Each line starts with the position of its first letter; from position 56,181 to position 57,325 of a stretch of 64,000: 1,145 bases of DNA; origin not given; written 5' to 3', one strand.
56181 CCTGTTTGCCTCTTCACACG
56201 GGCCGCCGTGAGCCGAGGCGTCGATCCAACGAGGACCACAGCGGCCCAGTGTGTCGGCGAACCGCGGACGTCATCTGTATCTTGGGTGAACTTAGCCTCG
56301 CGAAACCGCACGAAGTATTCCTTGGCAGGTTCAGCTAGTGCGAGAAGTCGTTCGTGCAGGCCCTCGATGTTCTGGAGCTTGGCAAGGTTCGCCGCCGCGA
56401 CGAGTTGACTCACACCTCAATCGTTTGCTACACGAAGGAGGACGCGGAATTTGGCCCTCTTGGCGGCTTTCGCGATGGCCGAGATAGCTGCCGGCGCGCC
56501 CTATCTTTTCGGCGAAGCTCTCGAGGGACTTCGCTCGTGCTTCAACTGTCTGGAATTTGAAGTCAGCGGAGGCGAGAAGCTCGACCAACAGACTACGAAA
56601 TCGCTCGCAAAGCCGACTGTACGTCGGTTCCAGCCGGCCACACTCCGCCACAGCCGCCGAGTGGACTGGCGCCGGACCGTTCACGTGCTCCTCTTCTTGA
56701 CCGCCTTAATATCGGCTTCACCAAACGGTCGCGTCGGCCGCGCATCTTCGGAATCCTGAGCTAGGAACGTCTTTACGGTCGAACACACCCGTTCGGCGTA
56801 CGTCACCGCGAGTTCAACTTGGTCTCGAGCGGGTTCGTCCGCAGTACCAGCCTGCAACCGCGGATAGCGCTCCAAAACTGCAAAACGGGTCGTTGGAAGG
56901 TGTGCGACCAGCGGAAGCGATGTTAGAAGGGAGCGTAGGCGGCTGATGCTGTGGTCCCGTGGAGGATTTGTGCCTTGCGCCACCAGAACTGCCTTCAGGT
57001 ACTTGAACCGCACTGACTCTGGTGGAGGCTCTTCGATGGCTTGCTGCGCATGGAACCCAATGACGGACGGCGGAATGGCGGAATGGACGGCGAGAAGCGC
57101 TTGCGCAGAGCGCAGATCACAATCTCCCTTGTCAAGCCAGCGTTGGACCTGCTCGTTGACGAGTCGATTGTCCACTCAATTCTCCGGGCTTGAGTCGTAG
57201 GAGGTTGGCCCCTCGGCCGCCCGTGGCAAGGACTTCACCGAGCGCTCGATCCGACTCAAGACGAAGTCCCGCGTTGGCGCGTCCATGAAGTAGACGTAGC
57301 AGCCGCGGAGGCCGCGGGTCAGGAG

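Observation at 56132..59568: Tightly coupled candidate defence operon: RM stub, Zn-ribbon membrane protein, DUF2075 nuclease-helicase, HEPN, alarmone-synthetase remnant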

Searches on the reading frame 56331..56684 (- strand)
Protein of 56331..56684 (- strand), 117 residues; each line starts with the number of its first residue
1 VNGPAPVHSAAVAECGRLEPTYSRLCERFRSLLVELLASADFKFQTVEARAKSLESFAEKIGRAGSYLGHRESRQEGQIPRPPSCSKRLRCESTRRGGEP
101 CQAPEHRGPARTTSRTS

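Call 3: search_protein_families(library=pfam, proteins=[window:56331-56684:-], max_evalue=0.01)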
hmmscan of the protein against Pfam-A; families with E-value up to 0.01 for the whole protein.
window:56331-56684:- (117 aa): 0 families

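Call 4: search_protein_families(library=padloc, proteins=[window:56331-56684:-], max_evalue=0.01)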
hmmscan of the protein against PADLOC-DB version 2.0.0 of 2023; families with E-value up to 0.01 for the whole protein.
window:56331-56684:- (117 aa): 0 families

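Call 7: search_protein_families(library=pfam, proteins=[window:56334-56684:-], max_evalue=10)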
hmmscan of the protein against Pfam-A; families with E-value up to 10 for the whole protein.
seq(117 aa): 0 families

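Call 20: search_protein_families(library=ncbifam, proteins=[window:56331-56684:-], max_evalue=0.1)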
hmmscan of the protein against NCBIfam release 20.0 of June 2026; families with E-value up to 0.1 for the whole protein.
window:56331-56684:- (117 aa): 0 families

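Call 43: search_protein_representatives(protein=window:56331-56684:-)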
Query: 117 residues. Proteins with E-value up to 0.001 (for the whole library): 14; up to 1e-10: 0; up to 1e-30: 0. The best 14 are listed.
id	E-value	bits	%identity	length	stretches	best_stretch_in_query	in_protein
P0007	1.6e-06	44.8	44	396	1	12-66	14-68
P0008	9.7e-06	42.2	46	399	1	6-66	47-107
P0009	1.5e-05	41.6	43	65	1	13-66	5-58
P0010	2.0e-05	41.2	44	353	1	10-66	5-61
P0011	2.6e-05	40.8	48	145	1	12-63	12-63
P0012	4.8e-05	40.0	46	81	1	17-68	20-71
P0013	8.0e-05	39.3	32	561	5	30-74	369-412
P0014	8.3e-05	39.2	43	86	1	11-66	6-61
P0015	9.0e-05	39.1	44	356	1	12-68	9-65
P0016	2.2e-04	37.9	45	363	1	12-66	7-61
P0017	3.8e-04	37.1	46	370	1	10-66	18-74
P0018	4.2e-04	36.9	41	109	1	9-67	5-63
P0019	6.9e-04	36.2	41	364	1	10-68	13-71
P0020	9.7e-04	35.8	41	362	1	11-66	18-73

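Call 44: search_protein_families(library=pfam, proteins=[P0007, P0008, P0010, P0015, P0016, P0017, P0019, P0020, P0013, P0011], max_evalue=0.01)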
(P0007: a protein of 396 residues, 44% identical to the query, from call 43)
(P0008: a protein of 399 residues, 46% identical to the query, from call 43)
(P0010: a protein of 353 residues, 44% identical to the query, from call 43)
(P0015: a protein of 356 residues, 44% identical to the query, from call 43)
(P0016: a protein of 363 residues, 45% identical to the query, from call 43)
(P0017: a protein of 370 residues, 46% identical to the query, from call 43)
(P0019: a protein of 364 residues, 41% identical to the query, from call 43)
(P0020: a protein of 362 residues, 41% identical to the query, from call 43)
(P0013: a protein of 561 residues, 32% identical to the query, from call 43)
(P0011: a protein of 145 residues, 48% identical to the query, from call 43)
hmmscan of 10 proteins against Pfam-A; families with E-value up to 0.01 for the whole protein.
P0007 (396 aa): 1 family
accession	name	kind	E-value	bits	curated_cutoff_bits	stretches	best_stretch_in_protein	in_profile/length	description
PF04607.23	RelA_SpoT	-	2.6e-20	73.2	27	1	51-177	1-112/113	Region found in RelA / SpoT proteins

P0008 (399 aa): 1 family
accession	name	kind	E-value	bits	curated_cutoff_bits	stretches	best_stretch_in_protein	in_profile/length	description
PF04607.23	RelA_SpoT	-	1.8e-18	67.3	27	1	90-215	1-111/113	Region found in RelA / SpoT proteins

P0010 (353 aa): 1 family
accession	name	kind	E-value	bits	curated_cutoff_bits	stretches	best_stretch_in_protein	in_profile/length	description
PF04607.23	RelA_SpoT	-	3.7e-20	72.7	27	1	45-168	2-110/113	Region found in RelA / SpoT proteins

P0015 (356 aa): 1 family
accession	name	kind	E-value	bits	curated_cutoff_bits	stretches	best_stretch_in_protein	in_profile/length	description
PF04607.23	RelA_SpoT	-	2.6e-20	73.2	27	1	47-172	2-112/113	Region found in RelA / SpoT proteins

P0016 (363 aa): 1 family
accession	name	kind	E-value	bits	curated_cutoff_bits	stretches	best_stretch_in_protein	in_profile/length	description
PF04607.23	RelA_SpoT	-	4e-18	66.2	27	1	45-169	2-111/113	Region found in RelA / SpoT proteins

P0017 (370 aa): 1 family
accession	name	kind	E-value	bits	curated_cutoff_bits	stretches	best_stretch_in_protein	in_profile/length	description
PF04607.23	RelA_SpoT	-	8e-21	74.9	27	1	57-183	1-112/113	Region found in RelA / SpoT proteins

P0019 (364 aa): 1 family
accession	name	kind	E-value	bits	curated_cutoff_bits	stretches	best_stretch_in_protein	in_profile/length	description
PF04607.23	RelA_SpoT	-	2e-18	67.2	27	1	52-177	1-111/113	Region found in RelA / SpoT proteins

P0020 (362 aa): 1 family
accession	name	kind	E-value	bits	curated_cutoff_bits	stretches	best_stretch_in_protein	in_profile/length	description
PF04607.23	RelA_SpoT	-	1.7e-21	77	27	1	56-181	1-111/113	Region found in RelA / SpoT proteins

P0013 (561 aa): 4 families
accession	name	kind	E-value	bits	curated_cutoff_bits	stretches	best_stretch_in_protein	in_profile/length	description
PF00531.28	Death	-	8.5e-11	42.3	22.6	1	486-559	5-85/86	Death domain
PF12644.12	DUF3782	-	3.5e-06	27.5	24.4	0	381-403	19-41/78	Protein of unknown function (DUF3782)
PF08947.15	BPS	-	1.2e-05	25.6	27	0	170-185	25-40/48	BPS (Between PH and SH2)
PF13340.11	DUF4096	-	0.00045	20.8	34.3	0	168-193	31-56/76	Putative transposase of IS4/5 family (DUF4096)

P0011 (145 aa): 1 family
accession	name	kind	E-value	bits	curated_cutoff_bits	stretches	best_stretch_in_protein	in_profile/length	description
PF04607.23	RelA_SpoT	-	7.6e-14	52.4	27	1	49-135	1-81/113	Region found in RelA / SpoT proteins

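Call 46: search_protein_families(library=padloc, proteins=[P0007, P0010, P0015, P0016], max_evalue=0.01)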
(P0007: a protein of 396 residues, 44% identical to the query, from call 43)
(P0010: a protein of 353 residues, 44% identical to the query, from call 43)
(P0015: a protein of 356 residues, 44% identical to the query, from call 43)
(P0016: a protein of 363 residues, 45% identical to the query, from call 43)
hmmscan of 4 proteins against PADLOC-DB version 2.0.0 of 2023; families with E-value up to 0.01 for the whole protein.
P0007 (396 aa): 1 family
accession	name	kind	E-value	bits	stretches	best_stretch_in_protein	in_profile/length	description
PDLC04999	PDC-S33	-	4.5e-17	60.5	1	19-166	39-176/349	-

P0010 (353 aa): 1 family
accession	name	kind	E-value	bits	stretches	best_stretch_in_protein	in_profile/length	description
PDLC04999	PDC-S33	-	2.3e-17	61.5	1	5-159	32-176/349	-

P0015 (356 aa): 1 family
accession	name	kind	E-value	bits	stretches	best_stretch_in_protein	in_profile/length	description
PDLC04999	PDC-S33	-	3.5e-19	67.4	1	21-166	46-181/349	-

P0016 (363 aa): 1 family
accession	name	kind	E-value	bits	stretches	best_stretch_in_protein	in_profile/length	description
PDLC04999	PDC-S33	-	1.6e-15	55.4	1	35-159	62-176/349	-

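Call 47: search_solved_structures(query=P0010, max_evalue=0.001)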
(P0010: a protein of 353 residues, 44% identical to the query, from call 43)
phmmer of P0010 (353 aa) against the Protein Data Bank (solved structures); distinct sequences matched with E-value up to 0.001: 10.
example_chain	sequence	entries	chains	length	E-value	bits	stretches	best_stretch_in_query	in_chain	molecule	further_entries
2be3_A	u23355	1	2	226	7.4e-14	55.3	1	33-199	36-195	GTP pyrophosphokinase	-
3l9d_A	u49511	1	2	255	3.5e-13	53.1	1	36-200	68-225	Putative GTP pyrophosphokinase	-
5f2v_V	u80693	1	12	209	1.4e-12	51.1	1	34-204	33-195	GTP pyrophosphokinase YjbM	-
5ded_D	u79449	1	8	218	1.7e-12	50.9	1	34-204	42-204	GTP pyrophosphokinase YjbM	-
5dec_A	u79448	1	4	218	1.7e-12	50.8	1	35-204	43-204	GTP pyrophosphokinase YjbM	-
6ewz_A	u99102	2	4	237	2.9e-11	46.8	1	37-172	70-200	GTP pyrophosphokinase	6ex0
6fgj_A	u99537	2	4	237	3.2e-11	46.7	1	37-172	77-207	GTP pyrophosphokinase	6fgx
6fgk_A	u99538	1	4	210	1.1e-07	35.1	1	37-199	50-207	GTP pyrophosphokinase YwaC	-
9erv_A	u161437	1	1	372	0.00067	22.6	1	7-193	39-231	RelA/SpoT family protein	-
7ztb_A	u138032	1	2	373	0.00068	22.6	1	7-193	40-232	RelA/SpoT family protein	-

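Call 48: search_protein_families(library=ncbifam, proteins=[P0007, P0010, P0015, P0016], max_evalue=0.01)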
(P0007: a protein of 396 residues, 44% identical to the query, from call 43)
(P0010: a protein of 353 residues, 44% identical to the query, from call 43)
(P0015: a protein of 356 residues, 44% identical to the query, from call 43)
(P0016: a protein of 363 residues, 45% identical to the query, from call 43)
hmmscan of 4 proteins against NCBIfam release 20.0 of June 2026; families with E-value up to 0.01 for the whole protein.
P0007 (396 aa): 2 families
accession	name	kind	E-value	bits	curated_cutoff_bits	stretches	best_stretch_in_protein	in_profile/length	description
NF053588.1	GTPPhKinYjbM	equivalog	3.1e-20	72.8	320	1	48-207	39-191/201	GTP diphosphokinase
TIGR00691.1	spoT_relA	subfamily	0.00019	19.9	499.2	1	21-113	181-268/687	RelA/SpoT family protein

P0010 (353 aa): 2 families
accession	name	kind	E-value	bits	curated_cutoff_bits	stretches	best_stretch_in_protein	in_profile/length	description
NF053588.1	GTPPhKinYjbM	equivalog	7.8e-18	65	320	1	23-200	20-191/201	GTP diphosphokinase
TIGR00691.1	spoT_relA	subfamily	1.1e-08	34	499.2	1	13-210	180-357/687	RelA/SpoT family protein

P0015 (356 aa): 2 families
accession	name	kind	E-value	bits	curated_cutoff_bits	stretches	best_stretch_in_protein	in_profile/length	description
NF053588.1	GTPPhKinYjbM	equivalog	3e-21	76.1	320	1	20-200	15-189/201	GTP diphosphokinase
TIGR00691.1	spoT_relA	subfamily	0.0023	16.4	499.2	1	19-130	184-288/687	RelA/SpoT family protein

P0016 (363 aa): 1 family
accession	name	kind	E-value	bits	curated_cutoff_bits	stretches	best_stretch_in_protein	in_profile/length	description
NF053588.1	GTPPhKinYjbM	equivalog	2.4e-16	60.1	320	1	42-203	40-194/201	GTP diphosphokinase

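Call 49: find_encoding_contigs(protein=P0007, flank=5000, max_places=4)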
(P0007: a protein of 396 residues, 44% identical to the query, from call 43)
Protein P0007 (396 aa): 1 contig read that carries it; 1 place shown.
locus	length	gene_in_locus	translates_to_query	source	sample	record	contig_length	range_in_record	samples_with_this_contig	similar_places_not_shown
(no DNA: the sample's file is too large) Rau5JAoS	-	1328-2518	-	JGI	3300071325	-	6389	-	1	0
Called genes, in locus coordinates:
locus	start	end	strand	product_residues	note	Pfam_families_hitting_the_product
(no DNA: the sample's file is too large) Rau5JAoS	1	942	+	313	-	?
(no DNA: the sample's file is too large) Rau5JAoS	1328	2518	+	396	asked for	PF04607:RelA_SpoT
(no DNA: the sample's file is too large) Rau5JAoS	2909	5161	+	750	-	PF00069:Pkinase, PF07714:PK_Tyr_Ser-Thr, PF13431:TPR_17 (faint)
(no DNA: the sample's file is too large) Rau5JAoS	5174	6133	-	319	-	PF12833:HTH_18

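Call 50: find_encoding_contigs(protein=P0010, flank=5000, max_places=4)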
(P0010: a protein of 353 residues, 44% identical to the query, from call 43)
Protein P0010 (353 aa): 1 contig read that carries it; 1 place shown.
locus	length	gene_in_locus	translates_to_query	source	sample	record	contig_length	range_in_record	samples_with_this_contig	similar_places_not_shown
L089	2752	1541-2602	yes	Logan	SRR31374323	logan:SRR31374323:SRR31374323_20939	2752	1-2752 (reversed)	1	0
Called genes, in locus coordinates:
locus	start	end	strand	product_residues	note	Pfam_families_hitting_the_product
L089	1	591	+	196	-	?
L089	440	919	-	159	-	-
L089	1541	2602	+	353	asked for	PF04607:RelA_SpoT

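Call 81: find_related_loci(query=A4, collection=metagenome_contigs, flank=4000)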
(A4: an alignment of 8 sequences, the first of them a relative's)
Query A4 (396 aa) in metagenome_contigs; peptide patterns used: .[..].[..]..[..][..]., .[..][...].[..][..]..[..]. (x = any residue, [..] = any of these).
593 stretches matched a pattern (row limit reached: there are more); 573 encode a relative of the query (tblastn E <= 1e-3); the best 80 are kept; 80 distinct loci.
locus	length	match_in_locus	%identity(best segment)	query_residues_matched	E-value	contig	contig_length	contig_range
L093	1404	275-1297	47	12-365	9e-104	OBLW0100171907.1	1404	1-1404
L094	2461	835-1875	42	13-367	2e-87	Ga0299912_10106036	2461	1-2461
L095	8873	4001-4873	47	7-304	1e-76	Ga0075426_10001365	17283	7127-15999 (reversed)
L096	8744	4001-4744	48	12-260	7e-69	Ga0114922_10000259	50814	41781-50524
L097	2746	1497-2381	39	9-293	2e-69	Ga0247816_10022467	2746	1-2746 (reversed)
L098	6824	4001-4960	34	11-349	1e-68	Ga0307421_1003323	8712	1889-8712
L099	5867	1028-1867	44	5-293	1e-67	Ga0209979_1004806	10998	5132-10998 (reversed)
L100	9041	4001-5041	36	14-371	1e-67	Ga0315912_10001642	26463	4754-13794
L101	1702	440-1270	42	12-293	2e-67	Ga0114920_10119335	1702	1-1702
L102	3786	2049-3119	33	14-380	3e-62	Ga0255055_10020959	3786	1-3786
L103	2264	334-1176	42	13-293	1e-63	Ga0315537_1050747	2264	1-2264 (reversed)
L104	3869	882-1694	42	21-293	3e-62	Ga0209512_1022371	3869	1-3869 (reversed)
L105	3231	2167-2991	40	17-293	5e-62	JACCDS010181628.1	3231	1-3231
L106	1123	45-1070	39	12-364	8e-66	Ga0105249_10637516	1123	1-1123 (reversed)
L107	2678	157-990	38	14-293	6e-62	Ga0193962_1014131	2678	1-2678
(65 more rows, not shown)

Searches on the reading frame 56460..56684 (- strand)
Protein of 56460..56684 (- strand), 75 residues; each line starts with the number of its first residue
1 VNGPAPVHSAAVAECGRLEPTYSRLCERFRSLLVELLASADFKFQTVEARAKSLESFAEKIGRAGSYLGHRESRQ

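Call 17: search_solved_structures(query=window:56460-56684:-, max_evalue=10, show_alignments=3)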
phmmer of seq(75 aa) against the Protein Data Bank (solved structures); distinct sequences matched with E-value up to 10: 1.
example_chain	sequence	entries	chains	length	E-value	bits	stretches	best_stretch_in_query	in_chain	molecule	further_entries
4bit_A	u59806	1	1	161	1.4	12.9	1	3-60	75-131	CEREBRAL DOPAMINE NEUROTROPHIC FACTOR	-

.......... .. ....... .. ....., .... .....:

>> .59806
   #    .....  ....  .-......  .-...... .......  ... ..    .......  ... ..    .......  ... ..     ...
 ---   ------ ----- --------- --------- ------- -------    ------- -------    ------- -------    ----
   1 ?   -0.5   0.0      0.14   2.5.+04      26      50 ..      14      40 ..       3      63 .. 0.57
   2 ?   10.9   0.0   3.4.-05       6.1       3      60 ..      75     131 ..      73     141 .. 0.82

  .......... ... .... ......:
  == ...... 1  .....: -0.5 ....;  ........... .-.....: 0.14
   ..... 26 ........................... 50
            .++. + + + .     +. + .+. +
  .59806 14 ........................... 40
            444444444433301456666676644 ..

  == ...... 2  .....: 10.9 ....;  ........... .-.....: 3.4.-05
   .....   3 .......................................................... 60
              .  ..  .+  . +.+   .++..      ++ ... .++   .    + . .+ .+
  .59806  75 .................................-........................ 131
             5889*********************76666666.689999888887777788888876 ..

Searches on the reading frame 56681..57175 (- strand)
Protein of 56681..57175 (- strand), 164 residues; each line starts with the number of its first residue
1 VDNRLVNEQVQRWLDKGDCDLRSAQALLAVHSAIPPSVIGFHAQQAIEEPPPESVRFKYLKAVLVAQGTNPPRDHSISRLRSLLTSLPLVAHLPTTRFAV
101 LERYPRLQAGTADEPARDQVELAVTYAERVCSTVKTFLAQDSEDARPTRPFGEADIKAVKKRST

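Call 3: search_protein_families(library=pfam, proteins=[window:56681-57175:-], max_evalue=0.01)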
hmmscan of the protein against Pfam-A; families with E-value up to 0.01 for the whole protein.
window:56681-57175:- (164 aa): 1 family
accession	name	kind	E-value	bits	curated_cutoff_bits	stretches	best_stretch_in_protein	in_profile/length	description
PF05168.19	HEPN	-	8.1e-10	39.3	22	1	10-135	1-115/117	HEPN domain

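Call 4: search_protein_families(library=padloc, proteins=[window:56681-57175:-], max_evalue=0.01)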
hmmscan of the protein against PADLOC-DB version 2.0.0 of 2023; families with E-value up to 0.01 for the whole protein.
window:56681-57175:- (164 aa): 0 families

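Call 20: search_protein_families(library=ncbifam, proteins=[window:56681-57175:-], max_evalue=0.1)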
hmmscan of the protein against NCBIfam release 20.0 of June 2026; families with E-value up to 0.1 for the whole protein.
window:56681-57175:- (164 aa): 0 families

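Call 25: find_homologous_proteins(query=window:56681-57175:-, max_evalue=0.001)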
Query window:56681-57175:- (164 aa): 4 proteins with E <= 0.001 among 160 candidates.
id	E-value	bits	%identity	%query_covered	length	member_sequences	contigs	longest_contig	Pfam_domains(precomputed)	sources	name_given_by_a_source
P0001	4.7e-38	148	61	79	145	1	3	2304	PF05168.20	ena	-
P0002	2.0e-30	124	57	79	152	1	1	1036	PF05168.20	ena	-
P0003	8.8e-23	99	45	86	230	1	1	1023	PF05168.20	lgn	-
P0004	3.7e-4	38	41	59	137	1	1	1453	PF05168.20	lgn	-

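Call 27: find_encoding_contigs(protein=P0001, flank=5000, max_places=6)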
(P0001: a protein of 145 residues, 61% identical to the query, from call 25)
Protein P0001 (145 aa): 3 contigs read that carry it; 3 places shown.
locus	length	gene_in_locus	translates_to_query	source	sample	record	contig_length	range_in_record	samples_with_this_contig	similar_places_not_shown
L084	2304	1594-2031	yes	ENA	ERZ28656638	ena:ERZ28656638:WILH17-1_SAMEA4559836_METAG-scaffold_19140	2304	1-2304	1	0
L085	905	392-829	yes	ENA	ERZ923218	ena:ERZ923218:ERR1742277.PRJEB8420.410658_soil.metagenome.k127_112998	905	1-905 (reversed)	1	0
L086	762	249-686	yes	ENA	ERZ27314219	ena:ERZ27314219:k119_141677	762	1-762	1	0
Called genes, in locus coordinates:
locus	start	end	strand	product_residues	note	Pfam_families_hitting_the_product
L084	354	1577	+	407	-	PF00437:T2SSE, PF13676:TIR_2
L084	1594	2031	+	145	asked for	PF05168:HEPN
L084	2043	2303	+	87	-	?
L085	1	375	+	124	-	?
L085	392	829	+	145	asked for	PF05168:HEPN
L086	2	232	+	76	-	?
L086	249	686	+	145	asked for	PF05168:HEPN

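Call 30: find_encoding_contigs(protein=P0002, flank=5000)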
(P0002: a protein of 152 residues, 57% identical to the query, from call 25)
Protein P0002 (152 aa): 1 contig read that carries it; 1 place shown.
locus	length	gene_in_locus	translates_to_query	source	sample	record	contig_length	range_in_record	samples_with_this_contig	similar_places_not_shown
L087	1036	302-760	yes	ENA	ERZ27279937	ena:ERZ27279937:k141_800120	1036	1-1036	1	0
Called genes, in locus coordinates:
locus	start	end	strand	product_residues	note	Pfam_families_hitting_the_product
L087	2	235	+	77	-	?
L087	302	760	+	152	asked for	PF05168:HEPN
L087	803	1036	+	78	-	?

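Call 31: find_encoding_contigs(protein=P0003, flank=5000)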
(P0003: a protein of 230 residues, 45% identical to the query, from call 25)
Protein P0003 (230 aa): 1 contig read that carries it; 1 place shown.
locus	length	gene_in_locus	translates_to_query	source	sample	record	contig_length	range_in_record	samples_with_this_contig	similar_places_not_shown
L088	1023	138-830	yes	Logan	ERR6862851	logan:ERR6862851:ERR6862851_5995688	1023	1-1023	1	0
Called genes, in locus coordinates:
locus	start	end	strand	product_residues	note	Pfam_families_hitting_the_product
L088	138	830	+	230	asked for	PF05168:HEPN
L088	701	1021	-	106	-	?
